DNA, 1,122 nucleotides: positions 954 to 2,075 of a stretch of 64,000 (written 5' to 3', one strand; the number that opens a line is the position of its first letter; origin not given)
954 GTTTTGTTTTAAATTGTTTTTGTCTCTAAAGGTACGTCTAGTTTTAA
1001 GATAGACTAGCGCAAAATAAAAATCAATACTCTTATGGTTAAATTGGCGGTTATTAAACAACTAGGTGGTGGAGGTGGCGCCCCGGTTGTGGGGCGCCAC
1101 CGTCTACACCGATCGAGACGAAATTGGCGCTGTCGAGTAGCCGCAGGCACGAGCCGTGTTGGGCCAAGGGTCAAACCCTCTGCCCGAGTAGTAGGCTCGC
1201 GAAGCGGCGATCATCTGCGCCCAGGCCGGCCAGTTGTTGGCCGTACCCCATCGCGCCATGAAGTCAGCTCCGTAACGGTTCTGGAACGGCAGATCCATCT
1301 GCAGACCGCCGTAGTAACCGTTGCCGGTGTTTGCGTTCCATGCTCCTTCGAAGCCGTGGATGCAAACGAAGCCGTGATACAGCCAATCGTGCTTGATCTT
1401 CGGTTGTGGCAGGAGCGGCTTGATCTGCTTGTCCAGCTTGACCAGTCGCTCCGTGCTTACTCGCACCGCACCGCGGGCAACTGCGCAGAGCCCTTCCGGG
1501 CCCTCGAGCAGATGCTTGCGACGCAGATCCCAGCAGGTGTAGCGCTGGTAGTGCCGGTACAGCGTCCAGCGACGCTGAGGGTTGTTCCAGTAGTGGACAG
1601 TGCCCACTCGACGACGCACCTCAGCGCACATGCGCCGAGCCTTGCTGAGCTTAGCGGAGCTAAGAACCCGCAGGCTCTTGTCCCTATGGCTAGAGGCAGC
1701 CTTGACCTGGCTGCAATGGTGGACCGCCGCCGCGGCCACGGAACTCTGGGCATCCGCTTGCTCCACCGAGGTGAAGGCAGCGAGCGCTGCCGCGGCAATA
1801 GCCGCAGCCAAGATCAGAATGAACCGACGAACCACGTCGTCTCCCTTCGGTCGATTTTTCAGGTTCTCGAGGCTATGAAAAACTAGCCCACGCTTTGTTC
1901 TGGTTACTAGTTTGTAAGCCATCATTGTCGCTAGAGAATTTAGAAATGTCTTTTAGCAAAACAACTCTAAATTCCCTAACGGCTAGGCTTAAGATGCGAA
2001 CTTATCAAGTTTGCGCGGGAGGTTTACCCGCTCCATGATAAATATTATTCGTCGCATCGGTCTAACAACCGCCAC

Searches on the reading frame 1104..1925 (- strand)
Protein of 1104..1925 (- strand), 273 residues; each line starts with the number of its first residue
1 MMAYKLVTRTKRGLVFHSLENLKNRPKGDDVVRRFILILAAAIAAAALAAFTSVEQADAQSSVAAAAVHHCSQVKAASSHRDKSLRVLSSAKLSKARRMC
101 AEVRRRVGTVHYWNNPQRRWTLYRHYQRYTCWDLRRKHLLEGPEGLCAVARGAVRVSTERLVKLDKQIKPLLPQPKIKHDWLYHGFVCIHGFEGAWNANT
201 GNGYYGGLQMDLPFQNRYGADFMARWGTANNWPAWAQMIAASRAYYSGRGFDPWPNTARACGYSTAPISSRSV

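Call 9: search_protein_families(library=pfam, proteins=[window:1104-1925:-], max_evalue=1)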
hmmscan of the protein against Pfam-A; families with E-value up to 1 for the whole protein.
window:1104-1925:- (273 aa): 2 families
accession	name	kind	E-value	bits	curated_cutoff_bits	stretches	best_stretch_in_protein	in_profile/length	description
PF06737.19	Transglycosylas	-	3.6e-05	24.8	27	1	194-256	17-76/77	Transglycosylase-like domain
PF11859.13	DUF3379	-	0.069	12.9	33.2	1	31-114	75-156/232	Protein of unknown function (DUF3379)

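Call 10: search_protein_families(library=ncbifam, proteins=[window:1104-1925:-], max_evalue=1)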
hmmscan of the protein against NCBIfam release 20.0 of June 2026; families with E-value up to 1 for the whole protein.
window:1104-1925:- (273 aa): 7 families
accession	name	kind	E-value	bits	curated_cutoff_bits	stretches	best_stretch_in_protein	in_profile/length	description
NF046107.1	ResusProRpfC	equivalog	4.1e-07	30.2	200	1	193-267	46-114/136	resuscitation-promoting factor RpfC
NF002021.1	PRK00831.1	exception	0.00094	19.1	70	1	15-34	3-22/41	type B 50S ribosomal protein L36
NF046106.1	ResusProRpf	equivalog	0.0034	17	180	1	193-220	56-83/258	resuscitation-promoting factor Rpf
NF038083.1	CU044_5270_fam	subfamily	0.007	16.2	100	1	31-81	27-72/284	CU044_5270 family protein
NF052375.1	antisigma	equivalog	0.076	13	100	1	32-98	82-152/217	anti-sigma factor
TIGR04088.1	cognate_SipW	domain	0.12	12.6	19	1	38-59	6-27/34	SipW-dependent-type signal peptide-containing protein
NF047636.1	CC_3452_fam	subfamily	0.57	10.7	40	0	40-114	3-76/92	CC_3452 family protein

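Call 77: find_homologous_proteins(query=window:1104-1838:-, max_evalue=0.001)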
Query window:1104-1838:- (244 aa): 1754 proteins with E <= 0.001 among 8000 candidates; the best 120 are listed.
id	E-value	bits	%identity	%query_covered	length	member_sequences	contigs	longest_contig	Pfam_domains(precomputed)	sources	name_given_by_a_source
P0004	8.5e-165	564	100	100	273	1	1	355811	-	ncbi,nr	ncbi:MAG TPA: hypothetical protein VFT49_02940 [Candidatus Saccharimonadales bacterium]|nr:hypotheti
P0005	3.1e-99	349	67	86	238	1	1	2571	PF06737.20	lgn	-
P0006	3.2e-85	303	59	93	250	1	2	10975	-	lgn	-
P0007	4.6e-77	277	53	95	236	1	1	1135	PF06737.20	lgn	-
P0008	1.9e-70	255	52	92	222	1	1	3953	PF06737.20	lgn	-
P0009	4.1e-67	244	51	79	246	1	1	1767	PF06737.20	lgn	-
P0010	2.2e-62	229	48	89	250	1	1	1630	-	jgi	jgi:hypothetical protein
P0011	4.4e-62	228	51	92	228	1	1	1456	-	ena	-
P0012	3.5e-60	221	53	77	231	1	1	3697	-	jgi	jgi:hypothetical protein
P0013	1.2e-59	220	46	94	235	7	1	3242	-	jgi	jgi:hypothetical protein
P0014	4.2e-59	218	46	95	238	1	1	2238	-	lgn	-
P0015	1.5e-58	216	51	77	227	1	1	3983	PF06737.20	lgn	-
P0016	1.9e-58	216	44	93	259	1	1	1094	PF06737.20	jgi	-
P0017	8.9e-54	200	47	95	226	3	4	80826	PF06737.20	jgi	jgi:hypothetical protein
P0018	1.2e-53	200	49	85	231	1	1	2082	-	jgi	jgi:hypothetical protein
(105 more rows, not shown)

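Call 78: find_encoding_contigs(protein=P0006, flank=6000, max_places=2)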
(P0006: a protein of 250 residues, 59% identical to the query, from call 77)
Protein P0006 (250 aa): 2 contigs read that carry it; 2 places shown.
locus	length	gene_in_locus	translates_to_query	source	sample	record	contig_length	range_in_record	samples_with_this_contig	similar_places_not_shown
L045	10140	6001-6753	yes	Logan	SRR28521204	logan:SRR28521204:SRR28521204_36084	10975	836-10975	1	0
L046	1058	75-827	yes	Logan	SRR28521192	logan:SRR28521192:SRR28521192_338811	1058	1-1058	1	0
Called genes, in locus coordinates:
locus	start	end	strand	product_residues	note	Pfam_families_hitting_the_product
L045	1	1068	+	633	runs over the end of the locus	?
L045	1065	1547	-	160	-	PF04138:GtrA_DPMS_TM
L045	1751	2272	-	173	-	-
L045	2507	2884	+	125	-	PF01250:Ribosomal_S6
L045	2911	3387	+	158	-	PF00436:SSB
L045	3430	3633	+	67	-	PF01084:Ribosomal_S18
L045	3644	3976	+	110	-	-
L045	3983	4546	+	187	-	PF08207:EFP_N, PF01132:EFP, PF09285:Elong-fact-P_C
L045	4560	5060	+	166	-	PF13563:2_5_RNA_ligase2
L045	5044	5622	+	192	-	PF01479:S4, PF01728:FtsJ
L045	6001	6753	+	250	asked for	-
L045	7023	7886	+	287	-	PF13354:Beta-lactamase2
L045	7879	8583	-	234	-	PF00027:cNMP_binding, PF13545:HTH_Crp_2, PF00325:Crp (weak)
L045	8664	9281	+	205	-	PF14470:bPH_3, PF08512:Rttp106-like_middle (weak)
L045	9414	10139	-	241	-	?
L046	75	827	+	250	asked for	-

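Call 79: find_encoding_contigs(protein=P0017, flank=6000, max_places=2)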
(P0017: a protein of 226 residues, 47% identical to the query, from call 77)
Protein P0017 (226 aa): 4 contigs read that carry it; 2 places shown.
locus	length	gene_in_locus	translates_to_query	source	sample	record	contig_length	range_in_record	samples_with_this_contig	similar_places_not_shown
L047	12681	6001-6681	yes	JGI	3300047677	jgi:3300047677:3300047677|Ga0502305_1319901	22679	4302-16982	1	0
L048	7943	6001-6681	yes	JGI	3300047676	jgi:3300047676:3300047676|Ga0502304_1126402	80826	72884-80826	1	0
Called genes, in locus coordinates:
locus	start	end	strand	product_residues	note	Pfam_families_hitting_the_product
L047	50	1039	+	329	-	-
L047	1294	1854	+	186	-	-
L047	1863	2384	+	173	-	PF04203:Sortase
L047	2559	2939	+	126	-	PF01250:Ribosomal_S6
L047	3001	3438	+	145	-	PF00436:SSB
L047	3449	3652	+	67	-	PF01084:Ribosomal_S18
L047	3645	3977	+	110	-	-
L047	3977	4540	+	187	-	PF08207:EFP_N, PF01132:EFP, PF09285:Elong-fact-P_C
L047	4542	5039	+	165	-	PF13563:2_5_RNA_ligase2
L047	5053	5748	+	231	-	PF01479:S4 (weak), PF01728:FtsJ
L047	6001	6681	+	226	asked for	PF06737:Transglycosylas (weak)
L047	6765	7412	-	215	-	PF00027:cNMP_binding, PF13545:HTH_Crp_2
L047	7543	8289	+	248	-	PF14470:bPH_3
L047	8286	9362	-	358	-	PF01926:MMR_HSR1, PF02421:FeoB_N, PF06071:YchF-GTPase_C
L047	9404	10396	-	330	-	PF04185:Phosphoesterase, PF00404:Dockerin_1 (weak)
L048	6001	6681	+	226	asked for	PF06737:Transglycosylas (weak)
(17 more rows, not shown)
